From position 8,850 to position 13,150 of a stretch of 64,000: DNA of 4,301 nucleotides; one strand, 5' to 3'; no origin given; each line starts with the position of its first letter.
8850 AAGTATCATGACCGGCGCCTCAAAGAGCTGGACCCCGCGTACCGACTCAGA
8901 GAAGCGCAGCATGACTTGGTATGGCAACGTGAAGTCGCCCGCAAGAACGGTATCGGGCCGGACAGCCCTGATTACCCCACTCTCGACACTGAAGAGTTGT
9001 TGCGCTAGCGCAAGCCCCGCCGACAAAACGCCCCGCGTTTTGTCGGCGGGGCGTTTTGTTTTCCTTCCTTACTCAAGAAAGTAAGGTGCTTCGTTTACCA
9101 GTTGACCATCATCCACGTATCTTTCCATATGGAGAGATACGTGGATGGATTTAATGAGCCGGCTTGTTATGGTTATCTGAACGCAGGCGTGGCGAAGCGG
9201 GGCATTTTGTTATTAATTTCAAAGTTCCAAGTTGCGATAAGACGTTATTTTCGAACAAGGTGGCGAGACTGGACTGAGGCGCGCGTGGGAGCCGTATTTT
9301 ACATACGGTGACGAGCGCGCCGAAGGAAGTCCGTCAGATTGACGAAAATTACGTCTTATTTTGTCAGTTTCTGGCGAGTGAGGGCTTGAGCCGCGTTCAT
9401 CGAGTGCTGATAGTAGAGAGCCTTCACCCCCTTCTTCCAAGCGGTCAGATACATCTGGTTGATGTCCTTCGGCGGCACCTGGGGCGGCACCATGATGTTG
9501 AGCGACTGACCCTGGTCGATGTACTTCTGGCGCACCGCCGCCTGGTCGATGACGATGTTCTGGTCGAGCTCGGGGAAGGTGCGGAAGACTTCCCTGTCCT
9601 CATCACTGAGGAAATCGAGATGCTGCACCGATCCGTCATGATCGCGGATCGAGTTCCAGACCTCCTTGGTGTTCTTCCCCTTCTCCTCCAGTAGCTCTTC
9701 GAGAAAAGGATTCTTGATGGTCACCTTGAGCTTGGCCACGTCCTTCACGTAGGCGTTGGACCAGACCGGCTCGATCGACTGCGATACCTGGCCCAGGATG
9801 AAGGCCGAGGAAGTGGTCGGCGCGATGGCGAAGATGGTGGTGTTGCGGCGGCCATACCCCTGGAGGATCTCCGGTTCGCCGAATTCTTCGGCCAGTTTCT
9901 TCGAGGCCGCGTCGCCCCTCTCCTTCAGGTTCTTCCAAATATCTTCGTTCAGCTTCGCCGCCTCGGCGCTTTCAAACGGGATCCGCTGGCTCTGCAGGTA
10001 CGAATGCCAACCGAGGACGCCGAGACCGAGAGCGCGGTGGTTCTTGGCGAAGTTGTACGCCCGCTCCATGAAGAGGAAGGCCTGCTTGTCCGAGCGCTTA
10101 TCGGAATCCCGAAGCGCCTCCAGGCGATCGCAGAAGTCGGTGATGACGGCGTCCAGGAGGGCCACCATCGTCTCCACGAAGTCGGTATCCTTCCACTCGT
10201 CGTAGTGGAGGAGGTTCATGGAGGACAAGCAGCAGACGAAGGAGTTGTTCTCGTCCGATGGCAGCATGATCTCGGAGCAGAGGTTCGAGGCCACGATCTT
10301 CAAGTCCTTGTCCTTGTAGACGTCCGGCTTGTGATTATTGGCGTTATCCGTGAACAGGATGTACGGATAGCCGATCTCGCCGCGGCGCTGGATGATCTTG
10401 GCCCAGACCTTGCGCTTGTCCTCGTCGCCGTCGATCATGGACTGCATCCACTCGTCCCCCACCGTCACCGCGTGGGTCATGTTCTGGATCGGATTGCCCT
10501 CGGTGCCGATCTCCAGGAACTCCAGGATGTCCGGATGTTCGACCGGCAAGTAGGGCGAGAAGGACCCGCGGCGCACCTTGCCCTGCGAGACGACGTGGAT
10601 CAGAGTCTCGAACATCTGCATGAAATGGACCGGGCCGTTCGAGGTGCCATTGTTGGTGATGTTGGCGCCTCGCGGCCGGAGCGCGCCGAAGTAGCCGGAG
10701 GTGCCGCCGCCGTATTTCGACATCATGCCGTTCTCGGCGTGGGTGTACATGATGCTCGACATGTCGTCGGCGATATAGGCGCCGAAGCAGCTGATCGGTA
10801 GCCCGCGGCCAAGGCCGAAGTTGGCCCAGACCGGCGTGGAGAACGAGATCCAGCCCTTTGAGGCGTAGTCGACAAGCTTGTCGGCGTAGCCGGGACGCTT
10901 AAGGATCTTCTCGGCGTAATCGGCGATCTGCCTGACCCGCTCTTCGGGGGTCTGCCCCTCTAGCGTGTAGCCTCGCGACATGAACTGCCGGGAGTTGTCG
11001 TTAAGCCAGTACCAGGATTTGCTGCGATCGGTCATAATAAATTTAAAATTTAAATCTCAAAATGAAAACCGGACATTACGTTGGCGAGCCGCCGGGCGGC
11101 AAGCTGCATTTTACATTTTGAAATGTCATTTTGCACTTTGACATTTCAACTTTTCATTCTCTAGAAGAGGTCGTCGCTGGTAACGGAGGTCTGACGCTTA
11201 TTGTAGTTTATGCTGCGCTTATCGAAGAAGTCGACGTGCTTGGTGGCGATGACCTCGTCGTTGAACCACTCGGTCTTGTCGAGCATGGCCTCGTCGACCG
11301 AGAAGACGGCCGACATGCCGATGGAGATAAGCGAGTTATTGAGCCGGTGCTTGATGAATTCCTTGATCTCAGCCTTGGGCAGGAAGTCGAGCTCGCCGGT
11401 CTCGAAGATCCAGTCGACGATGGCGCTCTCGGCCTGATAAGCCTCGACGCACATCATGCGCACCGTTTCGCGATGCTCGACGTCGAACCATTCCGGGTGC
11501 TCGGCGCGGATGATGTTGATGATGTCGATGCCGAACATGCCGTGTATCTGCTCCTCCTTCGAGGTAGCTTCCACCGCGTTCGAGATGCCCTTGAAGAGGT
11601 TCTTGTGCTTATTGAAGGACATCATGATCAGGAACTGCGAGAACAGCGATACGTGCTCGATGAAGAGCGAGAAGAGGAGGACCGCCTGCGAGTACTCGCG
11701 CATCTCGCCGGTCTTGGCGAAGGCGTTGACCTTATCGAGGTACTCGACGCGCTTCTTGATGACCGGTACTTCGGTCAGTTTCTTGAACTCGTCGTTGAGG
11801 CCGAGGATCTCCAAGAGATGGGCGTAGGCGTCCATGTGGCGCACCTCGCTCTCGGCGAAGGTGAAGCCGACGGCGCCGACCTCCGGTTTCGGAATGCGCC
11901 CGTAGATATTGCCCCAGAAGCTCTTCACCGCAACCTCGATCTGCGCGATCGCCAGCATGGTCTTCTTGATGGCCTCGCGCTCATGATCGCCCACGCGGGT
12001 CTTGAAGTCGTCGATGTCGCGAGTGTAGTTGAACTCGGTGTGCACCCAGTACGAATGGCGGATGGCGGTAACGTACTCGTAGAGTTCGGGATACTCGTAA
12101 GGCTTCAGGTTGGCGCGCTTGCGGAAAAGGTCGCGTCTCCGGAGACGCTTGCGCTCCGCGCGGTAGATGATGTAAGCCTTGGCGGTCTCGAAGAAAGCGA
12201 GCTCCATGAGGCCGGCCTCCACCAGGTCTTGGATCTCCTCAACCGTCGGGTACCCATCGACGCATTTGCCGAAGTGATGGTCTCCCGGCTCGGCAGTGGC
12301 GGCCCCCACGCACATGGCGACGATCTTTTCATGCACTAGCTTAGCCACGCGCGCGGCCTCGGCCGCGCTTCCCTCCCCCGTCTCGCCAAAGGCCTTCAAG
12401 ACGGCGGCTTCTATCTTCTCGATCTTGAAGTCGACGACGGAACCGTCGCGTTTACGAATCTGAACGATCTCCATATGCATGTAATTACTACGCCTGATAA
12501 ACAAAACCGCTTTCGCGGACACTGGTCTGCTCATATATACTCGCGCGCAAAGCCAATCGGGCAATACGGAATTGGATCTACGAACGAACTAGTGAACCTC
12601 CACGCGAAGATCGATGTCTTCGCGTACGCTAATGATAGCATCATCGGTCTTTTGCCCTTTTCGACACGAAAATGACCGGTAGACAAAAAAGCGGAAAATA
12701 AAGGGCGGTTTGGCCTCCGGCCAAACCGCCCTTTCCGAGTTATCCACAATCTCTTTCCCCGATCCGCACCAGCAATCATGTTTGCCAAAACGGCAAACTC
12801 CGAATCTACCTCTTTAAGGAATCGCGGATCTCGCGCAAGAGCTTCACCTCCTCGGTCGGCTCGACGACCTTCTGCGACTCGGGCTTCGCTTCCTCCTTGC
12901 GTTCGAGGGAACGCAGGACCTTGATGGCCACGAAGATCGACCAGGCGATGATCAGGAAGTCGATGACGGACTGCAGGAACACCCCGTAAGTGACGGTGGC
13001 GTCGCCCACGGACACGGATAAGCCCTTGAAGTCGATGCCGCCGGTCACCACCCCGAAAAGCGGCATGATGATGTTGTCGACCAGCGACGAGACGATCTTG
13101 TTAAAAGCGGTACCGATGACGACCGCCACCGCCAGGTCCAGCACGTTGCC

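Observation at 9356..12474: Class I RNR with the ATP-cone on the radical-generating beta subunit and a cone-less alpha subunit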

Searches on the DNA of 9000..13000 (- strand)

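Call 23: search_rna_families(source=window, start=9000, end=13000, threshold=evalue, max_evalue=5)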
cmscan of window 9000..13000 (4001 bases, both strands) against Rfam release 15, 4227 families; matches with E-value up to 5: 7.
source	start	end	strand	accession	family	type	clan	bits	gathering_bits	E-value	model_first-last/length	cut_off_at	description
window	9108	9152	+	RF04154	mir-1277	Gene; miRNA;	-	23.3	81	0.52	1-78/78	no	mir-1277 microRNA precursor family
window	9014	9051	-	RF03647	mir-7640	Gene; miRNA;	-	21.7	90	0.26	7-53/60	no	mir-7640 microRNA precursor family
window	12703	12746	+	RF01838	sobemo_FSE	Cis-reg; frameshift_element;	-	19.5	55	1.6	26-70/79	no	sobemovirus ribosomal frameshift elemental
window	12699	12729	+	RF02596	cyano_het_sRNA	Gene; sRNA;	-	18.3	35.7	3.3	24-54/56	no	Cyanobacteria heterocyst sRNA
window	12705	12734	-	RF02596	cyano_het_sRNA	Gene; sRNA;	-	17.6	35.7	4.8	25-54/56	no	Cyanobacteria heterocyst sRNA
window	9455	9511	+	RF01127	sR42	Gene; snRNA; snoRNA; CD-box;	-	15.8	38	1.8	1-63/63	no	Small nucleolar RNA sR42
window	9304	9370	+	RF00277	SNORD49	Gene; snRNA; snoRNA; CD-box;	CL00062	15.2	37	3.5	1-71/71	no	Small nucleolar RNA SNORD49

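Call 47: search_rna_families(sources=[L001, L004, L008, L009, L021, L026, L034, L043], threshold=gathering)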
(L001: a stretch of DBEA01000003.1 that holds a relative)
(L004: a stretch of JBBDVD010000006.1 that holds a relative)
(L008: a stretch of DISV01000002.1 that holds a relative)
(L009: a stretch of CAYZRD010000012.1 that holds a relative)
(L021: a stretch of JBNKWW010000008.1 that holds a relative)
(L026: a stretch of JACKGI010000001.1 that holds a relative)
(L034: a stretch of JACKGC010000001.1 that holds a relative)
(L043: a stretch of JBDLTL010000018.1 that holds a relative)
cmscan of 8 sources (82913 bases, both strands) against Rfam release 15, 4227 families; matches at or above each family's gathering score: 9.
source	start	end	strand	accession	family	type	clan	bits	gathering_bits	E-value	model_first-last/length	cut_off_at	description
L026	899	1014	-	RF03000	LOOT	Gene; sRNA;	-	75.1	46.4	3.4e-12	1-121/121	no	LOOT RNA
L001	2746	2817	-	RF00005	tRNA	Gene; tRNA;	CL00001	63.4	29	2.7e-11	1-71/71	no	tRNA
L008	2810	2881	-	RF00005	tRNA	Gene; tRNA;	CL00001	61.8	29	7.3e-11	1-71/71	no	tRNA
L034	3559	3630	-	RF00005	tRNA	Gene; tRNA;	CL00001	60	29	2.2e-10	1-71/71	no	tRNA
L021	3376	3447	-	RF00005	tRNA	Gene; tRNA;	CL00001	59.1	29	4e-10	1-71/71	no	tRNA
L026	4863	4934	-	RF00005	tRNA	Gene; tRNA;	CL00001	59.1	29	4e-10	1-71/71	no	tRNA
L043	3742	3813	-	RF00005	tRNA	Gene; tRNA;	CL00001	59.1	29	4e-10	1-71/71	no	tRNA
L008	1450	1531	+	RF00005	tRNA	Gene; tRNA;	CL00001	51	29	6.7e-08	1-71/71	no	tRNA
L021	1846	1929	+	RF00005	tRNA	Gene; tRNA;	CL00001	50.4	29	1e-07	1-71/71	no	tRNA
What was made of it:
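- On Known RNA families (Rfam 15) for the nrdB leader and the spacer: Nothing credible appears in 9000-13000 at E up to 5 (call 23), and nothing in the spacers of 8 relatives (call 47).
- Tried and rejected: Eight relatives' loci gave no family at the spacer (call 47).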

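Call 66: build_rna_model(alignment_id=A3, structure=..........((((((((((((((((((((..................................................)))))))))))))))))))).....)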
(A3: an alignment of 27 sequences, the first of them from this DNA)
Model R1 built from alignment A3 (27 sequences, 105 columns); structure: as given.
model positions 80; base pairs 20; branch points 0; effective number of sequences 20; information 0.708 bits per position. Calibrated on 0.2 Mb of random sequence (short: E-values are rough).
structure used (alignment columns):
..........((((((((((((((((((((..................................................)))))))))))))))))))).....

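Call 67: search_with_rna_model(model_id=R1, sources=[window, L001, L002, L003, L004, L005, L006, L007, L008, L009, L010, L011, L012, L013, L014, L015, L016, L017, L018, L019, L020, L021, L022, L023, L024, L025, L026, L027, L028, L029, L030, L031, L032, L033, L034, L035, L036, L037, L038, L039, L040, L041, L042, L043, L044, L045, L046, L047, L048, L049, L050, L051, L052, L053, L054, L055, L056, L057, L058, L059, L060, L061, L062, L063, L064, L065, L066, L067, L068, L069, L070, L071, L072, L073, L074, L075, L076, L077, L078, L079, L080, L081, L082, L083, L084], max_evalue=1)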
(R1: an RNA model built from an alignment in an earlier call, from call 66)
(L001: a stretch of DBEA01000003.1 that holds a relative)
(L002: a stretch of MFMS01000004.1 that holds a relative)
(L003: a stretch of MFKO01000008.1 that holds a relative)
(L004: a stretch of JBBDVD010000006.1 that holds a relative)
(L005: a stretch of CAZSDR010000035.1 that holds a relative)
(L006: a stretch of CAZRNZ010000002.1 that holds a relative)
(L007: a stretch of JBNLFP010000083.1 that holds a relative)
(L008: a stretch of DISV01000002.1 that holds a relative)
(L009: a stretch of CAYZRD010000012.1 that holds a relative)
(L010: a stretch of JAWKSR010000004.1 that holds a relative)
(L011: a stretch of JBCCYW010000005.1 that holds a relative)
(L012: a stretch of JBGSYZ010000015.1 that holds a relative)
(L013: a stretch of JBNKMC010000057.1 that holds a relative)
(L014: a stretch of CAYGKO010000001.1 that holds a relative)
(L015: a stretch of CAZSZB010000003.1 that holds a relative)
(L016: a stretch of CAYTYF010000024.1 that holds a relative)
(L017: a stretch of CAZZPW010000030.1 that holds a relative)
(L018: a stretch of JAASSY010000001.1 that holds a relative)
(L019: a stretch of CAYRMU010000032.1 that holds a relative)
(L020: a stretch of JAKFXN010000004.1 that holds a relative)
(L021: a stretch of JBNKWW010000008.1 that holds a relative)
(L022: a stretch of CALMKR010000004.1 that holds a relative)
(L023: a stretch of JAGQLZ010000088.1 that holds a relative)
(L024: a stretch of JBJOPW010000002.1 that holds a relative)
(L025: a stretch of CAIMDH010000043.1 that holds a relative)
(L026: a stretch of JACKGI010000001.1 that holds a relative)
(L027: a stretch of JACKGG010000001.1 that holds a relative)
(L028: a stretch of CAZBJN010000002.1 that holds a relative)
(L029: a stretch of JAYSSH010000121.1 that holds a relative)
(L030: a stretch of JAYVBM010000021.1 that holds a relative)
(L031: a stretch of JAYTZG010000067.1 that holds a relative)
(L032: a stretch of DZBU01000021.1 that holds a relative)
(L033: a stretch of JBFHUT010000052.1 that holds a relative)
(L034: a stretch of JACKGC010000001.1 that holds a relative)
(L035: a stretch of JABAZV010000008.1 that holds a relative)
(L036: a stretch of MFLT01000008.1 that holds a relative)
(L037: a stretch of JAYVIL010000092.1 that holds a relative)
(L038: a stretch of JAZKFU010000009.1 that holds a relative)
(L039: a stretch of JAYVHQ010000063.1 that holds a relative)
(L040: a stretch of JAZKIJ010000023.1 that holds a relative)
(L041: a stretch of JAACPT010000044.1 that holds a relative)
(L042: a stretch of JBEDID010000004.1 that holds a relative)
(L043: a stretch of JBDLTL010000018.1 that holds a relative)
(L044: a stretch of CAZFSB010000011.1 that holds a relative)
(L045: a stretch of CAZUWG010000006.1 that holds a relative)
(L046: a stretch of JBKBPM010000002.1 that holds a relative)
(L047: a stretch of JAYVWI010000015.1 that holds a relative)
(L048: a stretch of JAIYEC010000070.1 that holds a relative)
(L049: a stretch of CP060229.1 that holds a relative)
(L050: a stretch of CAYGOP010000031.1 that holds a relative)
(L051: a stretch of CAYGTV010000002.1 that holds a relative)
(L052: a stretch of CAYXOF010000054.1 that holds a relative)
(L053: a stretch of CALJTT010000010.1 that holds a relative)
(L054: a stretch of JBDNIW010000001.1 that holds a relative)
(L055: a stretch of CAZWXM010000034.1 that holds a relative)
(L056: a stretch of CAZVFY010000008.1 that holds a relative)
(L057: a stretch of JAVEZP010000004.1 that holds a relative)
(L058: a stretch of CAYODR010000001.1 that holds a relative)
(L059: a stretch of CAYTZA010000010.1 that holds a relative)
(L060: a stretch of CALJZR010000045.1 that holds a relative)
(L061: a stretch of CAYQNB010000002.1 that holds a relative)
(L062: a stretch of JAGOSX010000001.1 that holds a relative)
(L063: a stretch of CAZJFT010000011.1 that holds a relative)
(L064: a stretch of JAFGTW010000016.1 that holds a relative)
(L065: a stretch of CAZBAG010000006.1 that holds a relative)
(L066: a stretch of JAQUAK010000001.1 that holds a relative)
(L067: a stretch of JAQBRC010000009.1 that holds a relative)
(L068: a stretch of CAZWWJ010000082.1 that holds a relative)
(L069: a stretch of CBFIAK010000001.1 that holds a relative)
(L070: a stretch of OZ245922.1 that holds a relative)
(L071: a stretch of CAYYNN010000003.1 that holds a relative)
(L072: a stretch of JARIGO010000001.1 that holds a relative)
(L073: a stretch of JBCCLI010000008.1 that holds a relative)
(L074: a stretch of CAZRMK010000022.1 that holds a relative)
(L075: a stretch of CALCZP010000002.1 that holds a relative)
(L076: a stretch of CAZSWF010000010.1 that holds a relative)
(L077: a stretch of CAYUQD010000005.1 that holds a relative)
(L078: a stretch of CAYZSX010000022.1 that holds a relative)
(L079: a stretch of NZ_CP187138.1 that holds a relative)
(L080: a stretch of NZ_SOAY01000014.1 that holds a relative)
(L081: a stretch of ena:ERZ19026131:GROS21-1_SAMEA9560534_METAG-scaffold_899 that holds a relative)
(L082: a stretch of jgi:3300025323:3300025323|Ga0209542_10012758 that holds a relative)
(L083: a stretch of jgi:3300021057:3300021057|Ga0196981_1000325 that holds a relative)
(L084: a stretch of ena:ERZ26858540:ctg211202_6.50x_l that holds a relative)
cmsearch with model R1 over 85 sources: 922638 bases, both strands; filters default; matches with E-value up to 1: 65.
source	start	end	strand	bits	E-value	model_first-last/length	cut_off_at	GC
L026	5881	5960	+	70.9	9e-15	1-80/80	no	0.41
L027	5881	5960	+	70.6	1.1e-14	1-80/80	no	0.44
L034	5888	5964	+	67.5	7e-14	1-80/80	no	0.44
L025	3195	3274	+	65.8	1.9e-13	1-80/80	no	0.34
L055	1197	1273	+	64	5.9e-13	1-80/80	no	0.34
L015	5787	5882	+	63.8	6.6e-13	1-80/80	no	0.27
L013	1812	1900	+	63.7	7.1e-13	1-80/80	no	0.34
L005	5291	5377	+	63.4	8.3e-13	1-80/80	no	0.37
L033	3514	3599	+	62.9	1.1e-12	1-80/80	no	0.45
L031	2634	2713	+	62.1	1.8e-12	1-80/80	no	0.49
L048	5892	5971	+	62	2e-12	1-80/80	no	0.45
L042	5885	5962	+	61.6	2.5e-12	1-80/80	no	0.49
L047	2987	3066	+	61.2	3.2e-12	1-80/80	no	0.47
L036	5880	5955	+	60.9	3.7e-12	1-80/80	no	0.37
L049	5881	5962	+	60.8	4e-12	1-80/80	no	0.43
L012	5831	5909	+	60.7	4.3e-12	1-80/80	no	0.46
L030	5317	5396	+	60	6.6e-12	1-80/80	no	0.47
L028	5881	5952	+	57.6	2.7e-11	1-80/80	no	0.39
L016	1835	1924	+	57.6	2.8e-11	1-80/80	no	0.56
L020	5883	5961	+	57.4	3.1e-11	1-80/80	no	0.44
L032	2121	2202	+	57.2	3.5e-11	1-80/80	no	0.45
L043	5895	5973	+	55.6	9.2e-11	1-80/80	no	0.49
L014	5659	5777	+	55.4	1.1e-10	1-80/80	no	0.41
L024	5872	5967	+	55.2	1.2e-10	1-80/80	no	0.4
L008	5857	5945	+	55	1.3e-10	1-80/80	no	0.35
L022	1361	1459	+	54.1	2.2e-10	1-80/80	no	0.54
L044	5879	5962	+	53.4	3.5e-10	1-80/80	no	0.46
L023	292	376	+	53.3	3.7e-10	1-80/80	no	0.44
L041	3540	3619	+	52.4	6.1e-10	1-80/80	no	0.44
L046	5866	5963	+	51.3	1.2e-09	1-80/80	no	0.48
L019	2331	2428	+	50.6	1.9e-09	1-80/80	no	0.57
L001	5880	5938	+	47.3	1.4e-08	1-80/80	no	0.59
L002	5889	5946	+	46.6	2.1e-08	1-80/80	no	0.4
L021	4386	4510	+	46.5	2.2e-08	1-80/80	no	0.42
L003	5889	5946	+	46.4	2.2e-08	1-80/80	no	0.43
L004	149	208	+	45.4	4.2e-08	1-80/80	no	0.5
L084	1081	1228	+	42.6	2.3e-07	1-80/80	no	0.45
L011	5547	5636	+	40.3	9.3e-07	1-80/80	no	0.39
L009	998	1110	+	39.5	1.5e-06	1-80/80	no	0.49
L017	2292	2391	+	39.4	1.5e-06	1-80/80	no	0.52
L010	5530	5684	+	39.4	1.6e-06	1-80/80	no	0.43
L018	5878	5966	+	38.2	3.1e-06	1-80/80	no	0.56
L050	1132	1212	+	33.8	4.5e-05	1-80/80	no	0.4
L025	3196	3275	-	31.5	0.00018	1-80/80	no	0.34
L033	3515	3600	-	29.4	0.00064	1-80/80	no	0.44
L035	5869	5953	+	29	0.00081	1-80/80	no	0.48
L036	5881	5956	-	28.7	0.00097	1-80/80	no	0.36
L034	5889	5965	-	27.1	0.0025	1-80/80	no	0.44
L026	5882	5961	-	25.6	0.0064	1-80/80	no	0.4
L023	293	377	-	25.4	0.0071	1-80/80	no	0.44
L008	5858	5946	-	25.1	0.0083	1-80/80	no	0.36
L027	5882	5961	-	24.9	0.0094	1-80/80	no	0.43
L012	5832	5910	-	24.1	0.016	1-80/80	no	0.47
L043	5896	5974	-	22.9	0.032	1-80/80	no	0.48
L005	5292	5379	-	21.4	0.076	1-80/80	no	0.36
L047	2988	3067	-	20.9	0.11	1-80/80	no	0.49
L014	5660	5778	-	20.7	0.12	1-80/80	no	0.41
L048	5893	5972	-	20.6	0.13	1-80/80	no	0.46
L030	5318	5397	-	20.1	0.17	1-80/80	no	0.49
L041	3541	3620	-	19.5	0.24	1-80/80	no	0.43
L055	1198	1274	-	19.4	0.26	1-80/80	no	0.34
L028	5882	5953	-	19.3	0.28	1-80/80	no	0.38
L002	5890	5947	-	18.6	0.42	1-80/80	no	0.4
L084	1082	1229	-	17.5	0.83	1-80/80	no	0.45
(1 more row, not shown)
